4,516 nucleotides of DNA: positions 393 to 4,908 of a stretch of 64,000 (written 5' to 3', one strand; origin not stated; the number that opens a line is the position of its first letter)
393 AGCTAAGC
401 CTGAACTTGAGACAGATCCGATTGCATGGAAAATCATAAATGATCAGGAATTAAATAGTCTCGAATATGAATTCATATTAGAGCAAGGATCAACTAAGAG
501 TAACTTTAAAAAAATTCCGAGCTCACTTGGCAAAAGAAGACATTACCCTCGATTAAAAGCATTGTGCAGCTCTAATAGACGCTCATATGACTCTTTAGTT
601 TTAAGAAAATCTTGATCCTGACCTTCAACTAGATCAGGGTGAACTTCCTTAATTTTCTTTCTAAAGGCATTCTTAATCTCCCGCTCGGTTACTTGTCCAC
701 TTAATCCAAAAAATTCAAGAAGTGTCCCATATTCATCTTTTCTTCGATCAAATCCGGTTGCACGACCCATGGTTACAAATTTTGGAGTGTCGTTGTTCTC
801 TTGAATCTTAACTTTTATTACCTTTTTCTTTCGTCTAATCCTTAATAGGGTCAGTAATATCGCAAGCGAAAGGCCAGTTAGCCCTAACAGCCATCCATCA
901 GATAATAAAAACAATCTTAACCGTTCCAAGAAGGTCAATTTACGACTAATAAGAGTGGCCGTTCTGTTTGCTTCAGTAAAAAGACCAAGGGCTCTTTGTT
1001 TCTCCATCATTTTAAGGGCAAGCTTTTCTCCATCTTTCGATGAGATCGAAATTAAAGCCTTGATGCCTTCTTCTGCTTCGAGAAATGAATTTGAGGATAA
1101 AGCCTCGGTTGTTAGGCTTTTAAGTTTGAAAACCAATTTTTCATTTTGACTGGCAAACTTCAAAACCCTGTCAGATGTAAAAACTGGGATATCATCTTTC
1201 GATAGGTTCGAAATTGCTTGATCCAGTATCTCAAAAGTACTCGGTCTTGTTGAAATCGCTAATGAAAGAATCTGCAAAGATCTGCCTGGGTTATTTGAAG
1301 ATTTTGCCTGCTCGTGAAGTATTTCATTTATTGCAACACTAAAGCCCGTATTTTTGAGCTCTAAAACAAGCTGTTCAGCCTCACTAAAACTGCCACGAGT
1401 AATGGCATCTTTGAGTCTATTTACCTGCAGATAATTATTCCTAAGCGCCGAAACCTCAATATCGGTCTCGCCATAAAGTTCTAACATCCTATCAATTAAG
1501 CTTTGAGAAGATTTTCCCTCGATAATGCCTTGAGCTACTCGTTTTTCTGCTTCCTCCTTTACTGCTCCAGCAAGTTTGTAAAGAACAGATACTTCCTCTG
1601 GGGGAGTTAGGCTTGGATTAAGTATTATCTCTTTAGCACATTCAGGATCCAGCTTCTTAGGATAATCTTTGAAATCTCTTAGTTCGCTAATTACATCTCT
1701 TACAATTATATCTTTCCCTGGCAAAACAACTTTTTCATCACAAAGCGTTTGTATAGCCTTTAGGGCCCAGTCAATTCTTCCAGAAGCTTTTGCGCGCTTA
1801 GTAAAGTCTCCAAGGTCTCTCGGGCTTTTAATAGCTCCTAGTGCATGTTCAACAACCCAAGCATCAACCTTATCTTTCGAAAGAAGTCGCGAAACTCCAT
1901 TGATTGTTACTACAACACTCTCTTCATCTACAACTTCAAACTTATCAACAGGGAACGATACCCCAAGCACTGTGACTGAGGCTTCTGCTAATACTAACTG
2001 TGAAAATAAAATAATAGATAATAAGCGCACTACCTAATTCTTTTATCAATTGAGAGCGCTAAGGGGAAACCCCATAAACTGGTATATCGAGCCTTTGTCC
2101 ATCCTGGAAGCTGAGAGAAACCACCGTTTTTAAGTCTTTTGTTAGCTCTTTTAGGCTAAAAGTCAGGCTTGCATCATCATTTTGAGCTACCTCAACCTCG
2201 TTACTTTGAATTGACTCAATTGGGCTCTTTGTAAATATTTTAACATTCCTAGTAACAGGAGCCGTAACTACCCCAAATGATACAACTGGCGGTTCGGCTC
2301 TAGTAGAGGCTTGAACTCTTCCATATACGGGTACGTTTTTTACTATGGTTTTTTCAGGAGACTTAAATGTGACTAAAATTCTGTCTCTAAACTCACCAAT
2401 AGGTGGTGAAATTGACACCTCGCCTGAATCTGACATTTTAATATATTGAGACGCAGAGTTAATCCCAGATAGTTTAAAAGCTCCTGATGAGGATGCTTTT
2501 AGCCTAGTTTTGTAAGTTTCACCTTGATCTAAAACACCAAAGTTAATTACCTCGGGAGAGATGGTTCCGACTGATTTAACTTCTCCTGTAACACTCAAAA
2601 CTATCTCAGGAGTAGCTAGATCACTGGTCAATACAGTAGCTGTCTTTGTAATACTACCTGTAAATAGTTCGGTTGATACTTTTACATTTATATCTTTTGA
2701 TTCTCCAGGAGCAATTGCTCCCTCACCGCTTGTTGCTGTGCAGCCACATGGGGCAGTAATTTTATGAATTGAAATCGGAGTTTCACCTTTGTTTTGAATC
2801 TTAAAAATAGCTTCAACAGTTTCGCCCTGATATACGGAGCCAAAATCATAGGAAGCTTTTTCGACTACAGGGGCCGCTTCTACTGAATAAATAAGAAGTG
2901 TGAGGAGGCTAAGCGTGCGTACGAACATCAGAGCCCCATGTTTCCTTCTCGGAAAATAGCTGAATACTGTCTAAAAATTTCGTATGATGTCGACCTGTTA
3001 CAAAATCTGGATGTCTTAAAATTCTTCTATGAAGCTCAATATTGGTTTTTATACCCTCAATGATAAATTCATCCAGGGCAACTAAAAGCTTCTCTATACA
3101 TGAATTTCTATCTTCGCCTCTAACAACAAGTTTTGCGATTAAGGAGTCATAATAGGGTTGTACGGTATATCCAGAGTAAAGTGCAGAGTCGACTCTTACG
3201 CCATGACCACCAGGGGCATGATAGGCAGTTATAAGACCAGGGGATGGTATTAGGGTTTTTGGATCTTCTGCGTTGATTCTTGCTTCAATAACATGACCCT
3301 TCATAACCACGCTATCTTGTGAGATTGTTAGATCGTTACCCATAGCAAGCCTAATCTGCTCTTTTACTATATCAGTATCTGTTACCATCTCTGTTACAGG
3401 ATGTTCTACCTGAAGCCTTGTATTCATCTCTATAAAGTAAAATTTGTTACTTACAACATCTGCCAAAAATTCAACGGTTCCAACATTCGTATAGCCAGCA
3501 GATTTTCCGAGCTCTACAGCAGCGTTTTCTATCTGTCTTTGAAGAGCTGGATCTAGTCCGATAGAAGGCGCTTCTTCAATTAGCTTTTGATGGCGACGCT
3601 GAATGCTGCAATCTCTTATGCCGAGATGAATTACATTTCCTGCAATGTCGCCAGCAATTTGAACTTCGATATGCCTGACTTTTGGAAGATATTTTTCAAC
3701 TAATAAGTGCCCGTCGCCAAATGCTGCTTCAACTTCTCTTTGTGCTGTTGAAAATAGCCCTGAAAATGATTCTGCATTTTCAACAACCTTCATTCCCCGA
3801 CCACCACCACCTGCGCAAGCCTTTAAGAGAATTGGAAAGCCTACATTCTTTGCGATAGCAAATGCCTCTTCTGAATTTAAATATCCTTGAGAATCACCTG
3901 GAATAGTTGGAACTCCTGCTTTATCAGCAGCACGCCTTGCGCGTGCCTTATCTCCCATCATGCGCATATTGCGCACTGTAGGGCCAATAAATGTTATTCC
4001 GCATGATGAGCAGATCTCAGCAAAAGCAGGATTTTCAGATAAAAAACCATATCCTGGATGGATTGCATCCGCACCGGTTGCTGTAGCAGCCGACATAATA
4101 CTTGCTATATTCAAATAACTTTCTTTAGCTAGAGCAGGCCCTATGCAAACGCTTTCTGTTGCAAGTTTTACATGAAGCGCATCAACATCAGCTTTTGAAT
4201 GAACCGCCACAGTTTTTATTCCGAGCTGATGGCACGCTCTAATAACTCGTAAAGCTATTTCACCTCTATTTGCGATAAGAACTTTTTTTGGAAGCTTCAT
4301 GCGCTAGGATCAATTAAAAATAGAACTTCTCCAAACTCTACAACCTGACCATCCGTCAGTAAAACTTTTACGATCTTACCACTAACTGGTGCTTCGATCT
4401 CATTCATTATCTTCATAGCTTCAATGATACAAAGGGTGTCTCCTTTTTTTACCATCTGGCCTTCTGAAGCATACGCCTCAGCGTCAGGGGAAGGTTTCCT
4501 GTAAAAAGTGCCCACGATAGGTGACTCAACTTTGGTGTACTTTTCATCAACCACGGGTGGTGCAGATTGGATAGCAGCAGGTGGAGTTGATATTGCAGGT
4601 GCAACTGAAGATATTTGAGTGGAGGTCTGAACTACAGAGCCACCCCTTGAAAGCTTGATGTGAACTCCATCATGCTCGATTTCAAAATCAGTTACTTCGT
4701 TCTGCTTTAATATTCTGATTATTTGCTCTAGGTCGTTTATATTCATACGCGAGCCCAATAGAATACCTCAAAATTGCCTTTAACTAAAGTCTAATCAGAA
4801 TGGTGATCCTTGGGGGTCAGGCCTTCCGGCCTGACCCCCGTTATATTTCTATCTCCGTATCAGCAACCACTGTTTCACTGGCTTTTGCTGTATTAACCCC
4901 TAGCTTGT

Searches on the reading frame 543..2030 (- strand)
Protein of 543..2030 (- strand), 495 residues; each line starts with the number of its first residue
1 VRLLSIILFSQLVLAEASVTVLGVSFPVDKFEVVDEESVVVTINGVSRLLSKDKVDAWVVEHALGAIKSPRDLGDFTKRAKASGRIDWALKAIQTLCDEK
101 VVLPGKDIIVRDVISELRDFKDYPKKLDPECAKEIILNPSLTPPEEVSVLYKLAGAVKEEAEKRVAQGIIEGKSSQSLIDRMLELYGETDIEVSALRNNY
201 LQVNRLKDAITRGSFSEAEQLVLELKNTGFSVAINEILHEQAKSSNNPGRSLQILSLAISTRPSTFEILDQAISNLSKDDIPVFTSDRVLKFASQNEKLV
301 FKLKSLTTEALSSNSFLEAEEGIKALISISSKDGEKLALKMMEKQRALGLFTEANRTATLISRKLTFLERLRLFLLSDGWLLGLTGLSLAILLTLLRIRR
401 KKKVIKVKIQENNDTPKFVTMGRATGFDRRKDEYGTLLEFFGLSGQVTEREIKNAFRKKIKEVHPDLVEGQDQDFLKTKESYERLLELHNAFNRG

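Call 61: search_protein_families(library=pfam, proteins=[window:543-2030:-], max_evalue=0.0001)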
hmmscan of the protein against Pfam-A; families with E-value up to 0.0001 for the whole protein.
window:543-2030:- (495 aa): 1 family
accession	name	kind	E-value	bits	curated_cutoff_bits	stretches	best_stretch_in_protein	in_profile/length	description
PF00226.36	DnaJ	-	5.6e-06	26.8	27.8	1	440-485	5-53/63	DnaJ domain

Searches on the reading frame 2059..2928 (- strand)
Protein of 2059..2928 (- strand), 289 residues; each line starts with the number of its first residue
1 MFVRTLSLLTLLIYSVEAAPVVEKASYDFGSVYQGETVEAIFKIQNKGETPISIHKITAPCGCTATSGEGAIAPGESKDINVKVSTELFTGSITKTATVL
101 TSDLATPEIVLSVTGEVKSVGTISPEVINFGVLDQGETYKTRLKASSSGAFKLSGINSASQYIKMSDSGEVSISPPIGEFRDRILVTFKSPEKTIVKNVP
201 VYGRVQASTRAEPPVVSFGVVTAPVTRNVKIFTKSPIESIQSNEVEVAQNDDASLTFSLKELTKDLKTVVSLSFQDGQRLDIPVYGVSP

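Call 61: search_protein_families(library=pfam, proteins=[window:2059-2928:-], max_evalue=0.0001)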
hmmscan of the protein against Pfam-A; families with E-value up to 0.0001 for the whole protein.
window:2059-2928:- (289 aa): 3 families
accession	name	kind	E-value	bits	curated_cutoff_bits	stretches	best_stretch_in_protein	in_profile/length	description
PF07610.17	DUF1573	-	3.7e-19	69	26.1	1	22-117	3-98/98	Protein of unknown function (DUF1573)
PF22544.2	HYDIN_VesB_CFA65-like_Ig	-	9.8e-15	55.1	25.5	1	24-115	7-99/100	HYDIN/CFA65/VesB-like, Ig-like domain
PF15780.11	ASH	-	1.5e-05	25.5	27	0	20-107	7-96/98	Abnormal spindle-like microcephaly-assoc'd, ASPM-SPD-2-Hydin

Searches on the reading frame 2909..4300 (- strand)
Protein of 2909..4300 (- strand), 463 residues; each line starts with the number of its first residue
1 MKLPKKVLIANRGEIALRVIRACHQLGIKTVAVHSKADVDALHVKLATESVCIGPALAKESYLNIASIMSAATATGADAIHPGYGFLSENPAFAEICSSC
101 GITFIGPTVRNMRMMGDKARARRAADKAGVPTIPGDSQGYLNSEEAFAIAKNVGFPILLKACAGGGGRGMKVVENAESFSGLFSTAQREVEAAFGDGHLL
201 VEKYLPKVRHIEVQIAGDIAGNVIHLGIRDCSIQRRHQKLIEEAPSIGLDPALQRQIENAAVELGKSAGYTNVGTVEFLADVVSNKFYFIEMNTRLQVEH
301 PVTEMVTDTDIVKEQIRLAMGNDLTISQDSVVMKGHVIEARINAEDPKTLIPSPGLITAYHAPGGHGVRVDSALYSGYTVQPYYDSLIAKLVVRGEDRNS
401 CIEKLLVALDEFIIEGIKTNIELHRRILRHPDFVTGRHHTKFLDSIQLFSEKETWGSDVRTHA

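Call 61: search_protein_families(library=pfam, proteins=[window:2909-4300:-], max_evalue=0.0001)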
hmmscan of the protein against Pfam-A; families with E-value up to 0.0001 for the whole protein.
window:2909-4300:- (463 aa): 5 families
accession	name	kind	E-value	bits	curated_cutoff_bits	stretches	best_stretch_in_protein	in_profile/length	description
PF02786.22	CPSase_L_D2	-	1.8e-70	237.2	19.8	1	117-325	1-209/211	Carbamoyl-phosphate synthase L chain, ATP binding domain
PF00289.28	Biotin_carb_N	-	9.7e-46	155.2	25.5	1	5-112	3-110/110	Biotin carboxylase, N-terminal domain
PF02785.25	Biotin_carb_C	-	2.1e-39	134.4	32.4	1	339-444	1-107/108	Biotin carboxylase C-terminal domain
PF02222.28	ATP-grasp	-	1.2e-06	28.8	27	1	143-295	19-162/179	ATP-grasp domain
PF07478.18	Dala_Dala_lig_C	-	1.2e-06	28.6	24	1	145-294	27-174/204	D-ala D-ala ligase C-terminus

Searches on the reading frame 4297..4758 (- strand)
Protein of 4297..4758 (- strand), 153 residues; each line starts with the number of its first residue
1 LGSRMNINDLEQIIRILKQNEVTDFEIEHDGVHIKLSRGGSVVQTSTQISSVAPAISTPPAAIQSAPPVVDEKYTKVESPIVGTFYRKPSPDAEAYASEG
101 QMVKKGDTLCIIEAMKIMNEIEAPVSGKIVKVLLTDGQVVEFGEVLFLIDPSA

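Call 61: search_protein_families(library=pfam, proteins=[window:4297-4758:-], max_evalue=0.0001)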
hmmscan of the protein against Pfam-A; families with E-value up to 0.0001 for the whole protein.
window:4297-4758:- (153 aa): 3 families
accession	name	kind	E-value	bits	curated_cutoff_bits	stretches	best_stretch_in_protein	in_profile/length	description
PF00364.28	Biotin_lipoyl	-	4.6e-21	74.9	22.1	1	76-149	2-73/73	Biotin-requiring enzyme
PF13533.13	Biotin_lipoyl_2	-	9.4e-12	44.9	29.8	1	121-150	3-32/32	Biotin-lipoyl like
PF01597.25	GCV_H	-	3.8e-05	24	22.2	0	98-132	40-74/122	Glycine cleavage H-protein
